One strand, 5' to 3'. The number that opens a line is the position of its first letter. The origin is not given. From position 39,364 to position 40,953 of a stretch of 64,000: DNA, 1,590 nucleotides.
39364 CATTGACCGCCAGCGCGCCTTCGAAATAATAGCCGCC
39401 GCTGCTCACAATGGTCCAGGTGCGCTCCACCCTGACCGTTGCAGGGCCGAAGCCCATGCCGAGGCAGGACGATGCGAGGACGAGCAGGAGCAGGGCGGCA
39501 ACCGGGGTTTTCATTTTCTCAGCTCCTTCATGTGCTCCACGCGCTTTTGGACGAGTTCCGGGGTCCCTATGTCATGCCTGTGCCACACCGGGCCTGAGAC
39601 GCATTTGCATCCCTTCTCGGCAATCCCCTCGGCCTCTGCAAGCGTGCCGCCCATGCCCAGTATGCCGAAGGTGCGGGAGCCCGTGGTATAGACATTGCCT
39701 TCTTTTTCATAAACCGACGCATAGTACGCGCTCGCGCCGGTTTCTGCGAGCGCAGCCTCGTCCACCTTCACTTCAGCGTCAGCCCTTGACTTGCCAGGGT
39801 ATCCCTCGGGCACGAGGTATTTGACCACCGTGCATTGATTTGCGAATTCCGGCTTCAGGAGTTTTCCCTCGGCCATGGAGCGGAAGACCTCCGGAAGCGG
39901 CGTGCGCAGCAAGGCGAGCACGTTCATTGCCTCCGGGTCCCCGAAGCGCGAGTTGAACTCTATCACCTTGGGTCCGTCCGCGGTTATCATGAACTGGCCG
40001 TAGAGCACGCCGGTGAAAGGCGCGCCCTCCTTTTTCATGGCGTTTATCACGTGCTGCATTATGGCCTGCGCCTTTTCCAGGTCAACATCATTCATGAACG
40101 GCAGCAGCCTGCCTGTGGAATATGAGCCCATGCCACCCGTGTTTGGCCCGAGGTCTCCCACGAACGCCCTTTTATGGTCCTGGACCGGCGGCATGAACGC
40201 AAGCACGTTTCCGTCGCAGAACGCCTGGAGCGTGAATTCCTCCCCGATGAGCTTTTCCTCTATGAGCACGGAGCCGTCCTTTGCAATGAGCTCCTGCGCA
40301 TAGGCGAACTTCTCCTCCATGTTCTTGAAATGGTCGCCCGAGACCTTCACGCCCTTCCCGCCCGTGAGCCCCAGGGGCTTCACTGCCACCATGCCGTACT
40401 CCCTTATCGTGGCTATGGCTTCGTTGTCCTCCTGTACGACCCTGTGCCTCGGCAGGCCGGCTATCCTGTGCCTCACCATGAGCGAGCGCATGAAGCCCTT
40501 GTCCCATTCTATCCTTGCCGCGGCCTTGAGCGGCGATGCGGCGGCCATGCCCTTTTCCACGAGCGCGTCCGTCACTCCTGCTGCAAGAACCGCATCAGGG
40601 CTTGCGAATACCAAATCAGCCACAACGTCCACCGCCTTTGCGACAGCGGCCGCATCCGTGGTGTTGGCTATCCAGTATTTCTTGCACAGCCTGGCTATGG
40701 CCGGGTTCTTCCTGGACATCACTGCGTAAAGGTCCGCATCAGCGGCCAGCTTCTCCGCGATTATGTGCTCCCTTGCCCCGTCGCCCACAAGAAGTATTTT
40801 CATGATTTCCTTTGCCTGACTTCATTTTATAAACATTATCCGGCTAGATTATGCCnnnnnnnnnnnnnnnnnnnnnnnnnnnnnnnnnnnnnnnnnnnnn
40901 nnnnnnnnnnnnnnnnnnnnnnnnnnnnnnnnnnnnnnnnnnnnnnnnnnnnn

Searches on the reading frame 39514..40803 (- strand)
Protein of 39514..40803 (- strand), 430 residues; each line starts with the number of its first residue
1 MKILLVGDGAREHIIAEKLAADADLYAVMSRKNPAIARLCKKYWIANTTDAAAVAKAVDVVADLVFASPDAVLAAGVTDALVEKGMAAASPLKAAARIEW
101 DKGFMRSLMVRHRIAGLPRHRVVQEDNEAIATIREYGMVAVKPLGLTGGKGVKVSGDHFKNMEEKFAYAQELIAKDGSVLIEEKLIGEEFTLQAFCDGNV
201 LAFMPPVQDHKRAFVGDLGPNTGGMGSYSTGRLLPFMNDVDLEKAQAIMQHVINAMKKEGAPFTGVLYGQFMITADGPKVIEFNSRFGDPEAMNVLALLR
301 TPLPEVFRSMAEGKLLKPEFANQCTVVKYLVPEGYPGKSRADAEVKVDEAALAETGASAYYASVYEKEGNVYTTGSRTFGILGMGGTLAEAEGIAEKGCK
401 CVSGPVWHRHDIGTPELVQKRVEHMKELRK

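Call 90: search_protein_families(library=pfam, proteins=[window:39514-40803:-], max_evalue=0.00001)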
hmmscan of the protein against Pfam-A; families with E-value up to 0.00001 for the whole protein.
window:39514-40803:- (430 aa): 3 families
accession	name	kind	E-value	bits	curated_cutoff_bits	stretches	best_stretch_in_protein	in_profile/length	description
PF01071.24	GARS_A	-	4.9e-54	183.5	27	1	101-292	2-194/194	Phosphoribosylglycinamide synthetase, ATP-grasp (A) domain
PF02844.21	GARS_N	-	9.6e-18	65.2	29.5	1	1-99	1-100/100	Phosphoribosylglycinamide synthetase, N domain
PF02843.22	GARS_C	-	3.8e-16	59.6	34.8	1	326-414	2-91/92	Phosphoribosylglycinamide synthetase, C domain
